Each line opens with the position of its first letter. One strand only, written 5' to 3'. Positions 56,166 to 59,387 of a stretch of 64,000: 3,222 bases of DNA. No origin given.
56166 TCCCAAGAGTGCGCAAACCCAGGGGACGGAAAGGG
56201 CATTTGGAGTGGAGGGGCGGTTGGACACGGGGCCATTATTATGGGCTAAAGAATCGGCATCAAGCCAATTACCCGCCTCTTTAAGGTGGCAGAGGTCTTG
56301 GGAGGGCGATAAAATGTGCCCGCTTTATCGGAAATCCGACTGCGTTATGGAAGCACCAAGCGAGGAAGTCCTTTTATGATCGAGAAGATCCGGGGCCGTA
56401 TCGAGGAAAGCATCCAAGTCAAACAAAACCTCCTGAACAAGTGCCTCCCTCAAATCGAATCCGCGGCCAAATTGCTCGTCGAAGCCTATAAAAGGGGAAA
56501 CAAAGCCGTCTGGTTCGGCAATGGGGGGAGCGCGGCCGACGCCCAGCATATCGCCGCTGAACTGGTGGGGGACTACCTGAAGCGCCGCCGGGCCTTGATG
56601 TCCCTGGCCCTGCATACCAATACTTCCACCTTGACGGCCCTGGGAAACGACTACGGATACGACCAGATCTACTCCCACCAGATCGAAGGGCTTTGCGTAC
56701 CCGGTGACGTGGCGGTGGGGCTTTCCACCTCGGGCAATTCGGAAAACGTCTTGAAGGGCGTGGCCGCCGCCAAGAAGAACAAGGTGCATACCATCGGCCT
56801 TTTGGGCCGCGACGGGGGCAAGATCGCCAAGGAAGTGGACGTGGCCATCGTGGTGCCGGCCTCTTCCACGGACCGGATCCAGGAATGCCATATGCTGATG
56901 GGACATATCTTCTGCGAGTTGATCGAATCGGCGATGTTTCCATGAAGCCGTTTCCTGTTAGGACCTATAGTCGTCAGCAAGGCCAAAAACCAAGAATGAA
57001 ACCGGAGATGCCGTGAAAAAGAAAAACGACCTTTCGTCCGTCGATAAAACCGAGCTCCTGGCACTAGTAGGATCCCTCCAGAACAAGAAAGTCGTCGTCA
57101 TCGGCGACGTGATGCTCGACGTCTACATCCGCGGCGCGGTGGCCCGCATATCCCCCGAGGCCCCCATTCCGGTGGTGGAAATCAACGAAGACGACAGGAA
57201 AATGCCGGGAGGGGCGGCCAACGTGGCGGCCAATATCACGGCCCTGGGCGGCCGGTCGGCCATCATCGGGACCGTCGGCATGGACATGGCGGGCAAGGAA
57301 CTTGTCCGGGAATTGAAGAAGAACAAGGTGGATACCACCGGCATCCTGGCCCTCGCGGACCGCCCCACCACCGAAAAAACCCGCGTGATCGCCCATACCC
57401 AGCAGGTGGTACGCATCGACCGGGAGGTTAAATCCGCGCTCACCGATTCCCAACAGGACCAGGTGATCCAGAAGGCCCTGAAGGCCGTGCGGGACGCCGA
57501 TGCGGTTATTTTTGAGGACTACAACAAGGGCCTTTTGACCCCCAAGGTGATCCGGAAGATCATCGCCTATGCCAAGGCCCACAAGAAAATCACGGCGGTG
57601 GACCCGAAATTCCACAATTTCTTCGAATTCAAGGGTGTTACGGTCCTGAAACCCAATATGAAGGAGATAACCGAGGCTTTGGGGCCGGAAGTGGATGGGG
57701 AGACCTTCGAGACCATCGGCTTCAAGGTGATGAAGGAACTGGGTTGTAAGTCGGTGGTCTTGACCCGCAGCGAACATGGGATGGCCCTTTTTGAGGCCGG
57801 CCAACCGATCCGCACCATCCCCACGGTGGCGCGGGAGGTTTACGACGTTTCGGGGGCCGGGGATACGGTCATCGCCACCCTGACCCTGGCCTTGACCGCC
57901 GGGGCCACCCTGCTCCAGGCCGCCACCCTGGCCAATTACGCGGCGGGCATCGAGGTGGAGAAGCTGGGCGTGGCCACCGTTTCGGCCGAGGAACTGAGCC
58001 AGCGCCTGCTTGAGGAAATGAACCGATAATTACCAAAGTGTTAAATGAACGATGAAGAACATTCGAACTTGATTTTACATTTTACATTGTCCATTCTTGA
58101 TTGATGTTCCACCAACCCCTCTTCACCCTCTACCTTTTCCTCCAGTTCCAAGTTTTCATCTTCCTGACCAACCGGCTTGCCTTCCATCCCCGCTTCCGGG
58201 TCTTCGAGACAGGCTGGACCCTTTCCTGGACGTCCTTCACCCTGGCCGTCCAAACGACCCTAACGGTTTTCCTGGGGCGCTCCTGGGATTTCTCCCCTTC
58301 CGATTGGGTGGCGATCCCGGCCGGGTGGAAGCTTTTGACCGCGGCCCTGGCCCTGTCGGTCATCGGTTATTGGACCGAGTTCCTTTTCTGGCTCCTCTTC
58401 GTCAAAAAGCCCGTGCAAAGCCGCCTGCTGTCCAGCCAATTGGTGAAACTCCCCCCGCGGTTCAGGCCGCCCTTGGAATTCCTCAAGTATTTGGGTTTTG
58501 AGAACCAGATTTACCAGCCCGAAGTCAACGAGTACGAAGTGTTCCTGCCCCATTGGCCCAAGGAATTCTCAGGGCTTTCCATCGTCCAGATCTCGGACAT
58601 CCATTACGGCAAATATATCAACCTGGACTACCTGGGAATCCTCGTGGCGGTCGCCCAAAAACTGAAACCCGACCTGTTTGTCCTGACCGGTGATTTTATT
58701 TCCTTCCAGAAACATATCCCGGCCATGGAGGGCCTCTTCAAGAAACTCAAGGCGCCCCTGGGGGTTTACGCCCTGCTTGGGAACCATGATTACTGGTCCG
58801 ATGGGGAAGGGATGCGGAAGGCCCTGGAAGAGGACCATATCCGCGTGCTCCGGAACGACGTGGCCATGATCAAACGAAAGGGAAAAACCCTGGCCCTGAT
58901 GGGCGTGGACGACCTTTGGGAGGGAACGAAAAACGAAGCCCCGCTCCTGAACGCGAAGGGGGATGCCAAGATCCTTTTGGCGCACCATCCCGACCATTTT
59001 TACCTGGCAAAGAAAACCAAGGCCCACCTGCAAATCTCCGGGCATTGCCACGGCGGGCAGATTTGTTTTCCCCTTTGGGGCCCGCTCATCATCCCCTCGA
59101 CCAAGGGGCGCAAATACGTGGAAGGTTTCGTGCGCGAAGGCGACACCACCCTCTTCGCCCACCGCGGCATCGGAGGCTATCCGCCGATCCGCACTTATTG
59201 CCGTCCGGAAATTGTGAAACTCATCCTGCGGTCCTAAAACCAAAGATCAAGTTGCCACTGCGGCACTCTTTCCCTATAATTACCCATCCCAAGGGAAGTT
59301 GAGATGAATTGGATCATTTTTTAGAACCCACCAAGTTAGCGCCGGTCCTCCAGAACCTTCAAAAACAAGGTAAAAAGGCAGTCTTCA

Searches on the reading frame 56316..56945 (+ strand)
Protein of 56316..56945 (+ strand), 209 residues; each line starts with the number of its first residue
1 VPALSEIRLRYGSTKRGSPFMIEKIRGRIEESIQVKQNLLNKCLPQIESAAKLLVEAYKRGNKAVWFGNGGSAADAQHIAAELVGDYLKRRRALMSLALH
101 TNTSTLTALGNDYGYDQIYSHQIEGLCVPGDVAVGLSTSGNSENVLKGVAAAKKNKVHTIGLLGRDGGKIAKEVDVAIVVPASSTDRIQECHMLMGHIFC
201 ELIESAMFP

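Call 83: search_protein_families(library=pfam, proteins=[window:56316-56945:+], max_evalue=0.00001)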
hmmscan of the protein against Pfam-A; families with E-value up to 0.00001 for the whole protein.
window:56316-56945:+ (209 aa): 2 families
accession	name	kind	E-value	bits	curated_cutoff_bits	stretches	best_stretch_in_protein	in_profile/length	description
PF13580.11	SIS_2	-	9.2e-24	84.5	27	1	34-164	8-138/138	SIS domain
PF01380.27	SIS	-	3.1e-06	27.5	25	1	118-185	42-109/131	SIS domain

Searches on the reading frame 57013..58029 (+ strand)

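Call 86: search_protein_families(library=pfam, proteins=[window:57013-58029:+], max_evalue=0.01)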
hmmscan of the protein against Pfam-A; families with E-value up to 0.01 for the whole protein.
window:57013-58029:+ (338 aa): 3 families
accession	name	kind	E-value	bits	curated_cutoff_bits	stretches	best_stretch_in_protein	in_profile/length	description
PF00294.29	PfkB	-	1.7e-37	129.8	25.8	1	25-322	2-297/302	pfkB family carbohydrate kinase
PF08543.17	Phos_pyr_kin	-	0.00099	19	27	1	206-307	117-224/246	Phosphomethylpyrimidine kinase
PF17201.10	Cache_3-Cache_2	-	0.0046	16.7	27.7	1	84-176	174-249/299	Cache 3/Cache 2 fusion domain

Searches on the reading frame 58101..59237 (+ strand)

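Call 86: search_protein_families(library=pfam, proteins=[window:58101-59237:+], max_evalue=0.01)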
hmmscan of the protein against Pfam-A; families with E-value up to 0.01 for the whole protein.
window:58101-59237:+ (378 aa): 2 families
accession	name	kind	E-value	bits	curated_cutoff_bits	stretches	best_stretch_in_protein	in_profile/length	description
PF00149.33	Metallophos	-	2.3e-14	54.7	21.5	1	160-317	2-189/191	Calcineurin-like phosphoesterase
PF12850.12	Metallophos_2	-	3.1e-05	24.5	27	1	160-317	2-117/154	Calcineurin-like phosphoesterase superfamily domain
